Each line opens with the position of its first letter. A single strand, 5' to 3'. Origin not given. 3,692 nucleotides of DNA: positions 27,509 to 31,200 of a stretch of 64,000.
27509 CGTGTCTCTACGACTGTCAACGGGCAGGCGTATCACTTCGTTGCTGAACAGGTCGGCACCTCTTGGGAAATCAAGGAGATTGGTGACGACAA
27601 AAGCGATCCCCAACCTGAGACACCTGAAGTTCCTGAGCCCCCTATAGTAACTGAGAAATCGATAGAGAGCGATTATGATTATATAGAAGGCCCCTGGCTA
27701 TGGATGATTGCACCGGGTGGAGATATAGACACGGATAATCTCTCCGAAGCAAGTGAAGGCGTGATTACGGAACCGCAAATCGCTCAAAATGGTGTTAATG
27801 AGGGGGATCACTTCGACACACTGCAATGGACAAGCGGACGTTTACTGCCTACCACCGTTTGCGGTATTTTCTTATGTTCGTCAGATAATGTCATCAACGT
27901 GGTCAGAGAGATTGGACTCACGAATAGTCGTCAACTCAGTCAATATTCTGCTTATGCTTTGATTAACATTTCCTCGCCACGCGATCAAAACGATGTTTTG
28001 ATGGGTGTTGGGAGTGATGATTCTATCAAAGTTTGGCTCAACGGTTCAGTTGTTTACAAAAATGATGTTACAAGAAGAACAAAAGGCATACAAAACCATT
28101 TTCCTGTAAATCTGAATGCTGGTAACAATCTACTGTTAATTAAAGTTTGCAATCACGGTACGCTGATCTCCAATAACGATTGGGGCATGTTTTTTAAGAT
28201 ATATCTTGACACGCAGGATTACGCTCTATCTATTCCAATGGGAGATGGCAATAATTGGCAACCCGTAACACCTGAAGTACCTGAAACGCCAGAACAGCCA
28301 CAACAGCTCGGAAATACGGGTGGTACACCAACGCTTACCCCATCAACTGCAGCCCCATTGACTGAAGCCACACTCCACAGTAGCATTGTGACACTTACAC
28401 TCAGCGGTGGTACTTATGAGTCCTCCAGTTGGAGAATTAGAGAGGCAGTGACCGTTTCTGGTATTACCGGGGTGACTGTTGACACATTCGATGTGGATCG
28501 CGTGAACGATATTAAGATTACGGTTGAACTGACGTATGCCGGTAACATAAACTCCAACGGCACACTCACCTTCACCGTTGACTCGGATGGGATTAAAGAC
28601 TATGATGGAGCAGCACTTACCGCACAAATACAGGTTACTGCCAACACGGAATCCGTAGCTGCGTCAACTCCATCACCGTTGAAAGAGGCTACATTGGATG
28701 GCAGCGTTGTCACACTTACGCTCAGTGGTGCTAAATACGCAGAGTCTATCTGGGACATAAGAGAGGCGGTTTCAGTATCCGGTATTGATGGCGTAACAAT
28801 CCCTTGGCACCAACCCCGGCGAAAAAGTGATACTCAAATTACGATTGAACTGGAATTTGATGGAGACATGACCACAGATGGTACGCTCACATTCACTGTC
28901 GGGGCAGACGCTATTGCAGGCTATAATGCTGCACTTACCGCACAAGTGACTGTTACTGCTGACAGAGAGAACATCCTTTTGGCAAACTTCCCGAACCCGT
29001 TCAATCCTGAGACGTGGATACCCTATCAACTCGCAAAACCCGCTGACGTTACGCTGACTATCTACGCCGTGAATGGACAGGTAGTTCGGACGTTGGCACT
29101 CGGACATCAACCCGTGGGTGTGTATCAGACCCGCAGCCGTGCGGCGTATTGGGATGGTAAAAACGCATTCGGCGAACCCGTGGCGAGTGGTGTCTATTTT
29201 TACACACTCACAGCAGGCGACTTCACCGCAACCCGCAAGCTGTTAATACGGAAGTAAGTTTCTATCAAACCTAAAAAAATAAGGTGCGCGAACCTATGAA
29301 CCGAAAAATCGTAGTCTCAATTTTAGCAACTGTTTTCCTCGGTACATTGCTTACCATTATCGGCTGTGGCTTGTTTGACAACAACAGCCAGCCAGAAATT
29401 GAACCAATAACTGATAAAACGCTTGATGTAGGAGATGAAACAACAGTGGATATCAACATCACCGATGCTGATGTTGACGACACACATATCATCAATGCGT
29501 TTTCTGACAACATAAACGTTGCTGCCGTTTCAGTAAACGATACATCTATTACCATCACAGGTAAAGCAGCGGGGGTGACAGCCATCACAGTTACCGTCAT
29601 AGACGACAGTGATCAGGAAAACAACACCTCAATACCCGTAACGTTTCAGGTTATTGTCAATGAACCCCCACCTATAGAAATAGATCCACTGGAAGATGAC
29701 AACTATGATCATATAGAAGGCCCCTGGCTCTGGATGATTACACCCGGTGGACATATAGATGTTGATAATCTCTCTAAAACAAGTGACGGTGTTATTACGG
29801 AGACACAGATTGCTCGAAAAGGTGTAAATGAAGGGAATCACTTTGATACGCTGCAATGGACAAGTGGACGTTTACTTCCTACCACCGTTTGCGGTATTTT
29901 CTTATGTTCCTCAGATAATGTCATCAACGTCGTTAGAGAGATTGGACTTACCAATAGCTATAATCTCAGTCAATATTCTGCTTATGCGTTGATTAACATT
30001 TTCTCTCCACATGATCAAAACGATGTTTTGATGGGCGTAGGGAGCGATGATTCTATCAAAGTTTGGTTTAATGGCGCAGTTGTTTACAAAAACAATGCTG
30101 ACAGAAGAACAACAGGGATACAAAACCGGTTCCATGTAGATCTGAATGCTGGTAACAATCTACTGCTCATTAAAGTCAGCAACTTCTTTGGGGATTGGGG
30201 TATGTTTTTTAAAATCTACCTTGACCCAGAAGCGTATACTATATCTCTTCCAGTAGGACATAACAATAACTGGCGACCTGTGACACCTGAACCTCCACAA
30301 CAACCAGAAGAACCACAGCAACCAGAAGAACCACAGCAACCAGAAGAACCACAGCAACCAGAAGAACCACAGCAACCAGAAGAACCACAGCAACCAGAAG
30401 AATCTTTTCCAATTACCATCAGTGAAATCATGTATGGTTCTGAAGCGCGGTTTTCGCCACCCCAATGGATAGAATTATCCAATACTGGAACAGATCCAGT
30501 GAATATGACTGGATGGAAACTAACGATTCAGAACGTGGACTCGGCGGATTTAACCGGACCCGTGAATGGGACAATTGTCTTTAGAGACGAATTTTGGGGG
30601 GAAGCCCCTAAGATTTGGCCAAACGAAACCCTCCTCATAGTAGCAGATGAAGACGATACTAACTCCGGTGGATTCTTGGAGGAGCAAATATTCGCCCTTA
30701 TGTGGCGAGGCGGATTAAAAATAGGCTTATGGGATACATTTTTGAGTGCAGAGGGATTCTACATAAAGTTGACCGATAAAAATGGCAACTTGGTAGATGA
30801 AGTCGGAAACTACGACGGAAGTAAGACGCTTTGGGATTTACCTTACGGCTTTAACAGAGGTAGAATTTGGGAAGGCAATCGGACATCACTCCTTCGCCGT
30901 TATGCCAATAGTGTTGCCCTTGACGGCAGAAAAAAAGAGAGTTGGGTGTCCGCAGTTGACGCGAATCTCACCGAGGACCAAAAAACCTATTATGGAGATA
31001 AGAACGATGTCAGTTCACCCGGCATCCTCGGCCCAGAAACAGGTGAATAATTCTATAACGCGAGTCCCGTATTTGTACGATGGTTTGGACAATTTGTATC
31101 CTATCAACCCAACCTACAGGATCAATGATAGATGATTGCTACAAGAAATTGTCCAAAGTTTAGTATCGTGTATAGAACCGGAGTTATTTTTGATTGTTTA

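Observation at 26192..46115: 20-kb same-strand island of five giant mosaic surface proteins with T9SS-type sorting tails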

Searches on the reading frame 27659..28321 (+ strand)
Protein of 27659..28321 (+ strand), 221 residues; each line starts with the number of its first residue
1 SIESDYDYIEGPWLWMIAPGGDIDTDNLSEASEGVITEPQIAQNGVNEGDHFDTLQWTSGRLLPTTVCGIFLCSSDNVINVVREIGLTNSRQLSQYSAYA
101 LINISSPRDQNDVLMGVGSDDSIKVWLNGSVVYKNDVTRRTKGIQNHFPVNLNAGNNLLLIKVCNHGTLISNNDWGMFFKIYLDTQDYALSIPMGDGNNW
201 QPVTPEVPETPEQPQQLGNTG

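Call 26: find_homologous_proteins(query=window:27659-28321:+, max_evalue=0.001)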
Query window:27659-28321:+ (221 aa): 28 proteins with E <= 0.001 among 115 candidates.
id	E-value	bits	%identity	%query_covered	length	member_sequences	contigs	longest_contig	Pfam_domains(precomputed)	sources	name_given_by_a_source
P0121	1.3e-83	298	77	79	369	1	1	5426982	PF14580.13,PF12799.14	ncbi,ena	-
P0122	7.5e-81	289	83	73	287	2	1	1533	-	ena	-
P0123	1.7e-62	229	58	84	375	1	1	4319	PF00404.25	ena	-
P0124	1.1e-61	227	58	84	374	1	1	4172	-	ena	-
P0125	1.1e-60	223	55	86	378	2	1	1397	PF00404.25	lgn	-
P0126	2.6e-59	219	56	85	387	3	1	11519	-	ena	-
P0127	1.0e-58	217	58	84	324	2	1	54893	-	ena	-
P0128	2.9e-58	215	51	96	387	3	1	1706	PF00404.25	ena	-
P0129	2.0e-57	213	57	80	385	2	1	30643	PF00404.25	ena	-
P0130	2.3e-57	212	54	85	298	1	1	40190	-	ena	-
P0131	6.8e-57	211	54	85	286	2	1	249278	-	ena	-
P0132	4.2e-56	208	57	82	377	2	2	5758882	-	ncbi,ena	-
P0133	1.0e-55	207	49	97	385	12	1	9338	PF00404.25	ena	-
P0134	4.9e-51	192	56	81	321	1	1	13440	-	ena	-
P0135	2.0e-50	190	51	80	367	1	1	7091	PF00404.25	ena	-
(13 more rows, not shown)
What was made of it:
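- Jelly-roll homologues elsewhere are joined to dockerin or cohesin (call 26).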

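Call 42: predict_structure(alignment_id=A2)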
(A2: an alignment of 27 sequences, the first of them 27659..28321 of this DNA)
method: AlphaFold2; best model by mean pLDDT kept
length: 221 residues; sequences in the alignment: 27
mean_pLDDT: 86.8   pTM: 0.84
mean pLDDT of the five models: 86.8, 86.3, 84.5, 83.4, 83.2
residues with pLDDT >= 90: 146; 70-90: 38; 50-70: 25; < 50: 12
segments of 3 or more residues with pLDDT < 50: 1-4, 211-216
pLDDT, mean of each block of 10 residues (from residue 1): 64 96 95 95 95 95 84 88 95 92 98 96 97 92 92 98 81 84 95 77 55 49 54
secondary structure, 60 per line:
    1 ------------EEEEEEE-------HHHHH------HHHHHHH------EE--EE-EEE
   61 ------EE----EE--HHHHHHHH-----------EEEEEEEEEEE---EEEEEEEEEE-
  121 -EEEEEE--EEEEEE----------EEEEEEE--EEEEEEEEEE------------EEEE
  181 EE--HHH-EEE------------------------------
elements in order: E13-19 H27-31 H38-44 E58-60 H77-84 E96-106 E110-119 E122-127 E130-135 E146-152 E155-164 E177-182 E189-191

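Call 45: fold_search(model_id=the predicted structure, library=pdb)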
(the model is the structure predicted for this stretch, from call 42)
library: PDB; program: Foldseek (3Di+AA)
matches with E <= 10: 1682; with E <= 0.001: 61
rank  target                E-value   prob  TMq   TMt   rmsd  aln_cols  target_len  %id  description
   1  9npf_C                1.0e-04  1.00  0.40  0.14   5.8       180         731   14  Crystal structure of the inactive conformation of a glycoside hydrolase (CapGH2b) from the GH2 family in the space gro (released 2025-11-12)
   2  9npd_A                1.1e-04  1.00  0.42  0.15   6.4       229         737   13  Crystal structure of the inactive conformation of a glycoside hydrolase (CapGH2b - E553Q Mutant) from the GH2 family i (released 2025-11-12)
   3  9npe_B                1.2e-04  1.00  0.38  0.14   6.0       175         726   14  Crystal structure of the inactive conformation of a glycoside hydrolase (CapGH2b) from the GH2 family in the space gro (released 2025-11-12)
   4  9npf_A                1.2e-04  1.00  0.42  0.15   6.5       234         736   13  Crystal structure of the inactive conformation of a glycoside hydrolase (CapGH2b) from the GH2 family in the space gro (released 2025-11-12)
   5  9npe_D                1.3e-04  1.00  0.38  0.13   5.8       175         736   14  Crystal structure of the inactive conformation of a glycoside hydrolase (CapGH2b) from the GH2 family in the space gro (released 2025-11-12)
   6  9npd_B                1.4e-04  1.00  0.39  0.13   5.8       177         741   14  Crystal structure of the inactive conformation of a glycoside hydrolase (CapGH2b - E553Q Mutant) from the GH2 family i (released 2025-11-12)
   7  9nfe_A                1.5e-04  1.00  0.41  0.13   5.5       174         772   16  Active conformation of a redox-regulated glycoside hydrolase (CapGH2b) from the GH2 family (released 2025-11-12)
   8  9npl_C                1.5e-04  1.00  0.39  0.14   5.7       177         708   14  Crystal structure of the inactive conformation of a glycoside hydrolase (CapGH2b - E553Q Mutant) from the GH2 family i (released 2025-11-12)
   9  9npf_E                1.6e-04  1.00  0.40  0.14   5.6       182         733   12  Crystal structure of the inactive conformation of a glycoside hydrolase (CapGH2b) from the GH2 family in the space gro (released 2025-11-12)
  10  9npn_D                1.7e-04  1.00  0.38  0.14   6.0       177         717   14  Crystal structure of the inactive conformation of a glycoside hydrolase (CapGH2b - E465A Mutant) from the GH2 family i (released 2025-11-12)
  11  9npf_B                1.7e-04  1.00  0.42  0.15   6.3       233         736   12  Crystal structure of the inactive conformation of a glycoside hydrolase (CapGH2b) from the GH2 family in the space gro (released 2025-11-12)
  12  5jov                  1.8e-04  1.00  0.36  0.10   7.7       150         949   13  Bacteroides ovatus Xyloglucan PUL GH31 with bound 5FIdoF (released 2016-08-10)
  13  9npc_A                1.8e-04  1.00  0.38  0.13   6.0       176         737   14  Crystal structure of the inactive conformation of a glycoside hydrolase (CapGH2b) from the GH2 family in the space gro (released 2025-11-12)
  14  9npe_A                1.9e-04  1.00  0.38  0.13   5.8       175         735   14  Crystal structure of the inactive conformation of a glycoside hydrolase (CapGH2b) from the GH2 family in the space gro (released 2025-11-12)
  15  9npf_F                2.4e-04  1.00  0.39  0.14   5.7       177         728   14  Crystal structure of the inactive conformation of a glycoside hydrolase (CapGH2b) from the GH2 family in the space gro (released 2025-11-12)
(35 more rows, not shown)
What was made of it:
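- Checked: Jelly roll: the fold is supported by a structure model and PDB search (calls 42, 45).
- Matches are GH2 N-terminal sugar-binding domains and PA14 lectin domains of adhesins (calls 42, 45).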

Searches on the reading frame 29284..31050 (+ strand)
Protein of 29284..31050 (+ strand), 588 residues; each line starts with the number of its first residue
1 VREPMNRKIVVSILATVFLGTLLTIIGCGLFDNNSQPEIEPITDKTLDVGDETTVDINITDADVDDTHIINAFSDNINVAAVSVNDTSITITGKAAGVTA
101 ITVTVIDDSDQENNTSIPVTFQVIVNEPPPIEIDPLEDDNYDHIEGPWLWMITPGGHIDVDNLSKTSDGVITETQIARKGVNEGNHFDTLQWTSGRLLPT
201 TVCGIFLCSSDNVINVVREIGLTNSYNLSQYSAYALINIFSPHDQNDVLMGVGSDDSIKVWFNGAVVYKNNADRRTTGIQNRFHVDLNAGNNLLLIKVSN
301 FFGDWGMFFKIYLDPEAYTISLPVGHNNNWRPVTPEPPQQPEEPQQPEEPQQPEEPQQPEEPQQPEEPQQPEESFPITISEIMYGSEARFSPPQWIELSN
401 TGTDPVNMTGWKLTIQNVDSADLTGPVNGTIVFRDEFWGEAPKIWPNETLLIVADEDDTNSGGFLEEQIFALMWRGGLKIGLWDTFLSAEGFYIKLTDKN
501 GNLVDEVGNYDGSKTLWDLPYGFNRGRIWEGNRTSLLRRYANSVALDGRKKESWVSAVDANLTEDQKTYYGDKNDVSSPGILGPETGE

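Call 5: search_protein_families(library=pfam, proteins=[window:29284-31050:+], max_evalue=0.01)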
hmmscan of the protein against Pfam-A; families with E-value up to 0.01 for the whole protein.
window:29284-31050:+ (588 aa): 1 family
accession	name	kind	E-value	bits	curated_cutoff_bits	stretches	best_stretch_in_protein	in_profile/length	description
PF00932.25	LTD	-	4.3e-12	46.8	34.3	1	376-508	7-106/109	Lamin Tail Domain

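Call 6: search_protein_families(library=ncbifam, proteins=[window:29284-31050:+], max_evalue=0.01)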
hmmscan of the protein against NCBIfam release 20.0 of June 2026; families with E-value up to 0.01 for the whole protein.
window:29284-31050:+ (588 aa): 1 family
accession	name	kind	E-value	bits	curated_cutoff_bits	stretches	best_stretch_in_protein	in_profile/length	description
NF038253.1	GBS_IgA_bnd_BAC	equivalog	0.00076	17.4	1700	1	332-372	827-867/1127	IgA Fc-binding protein BAC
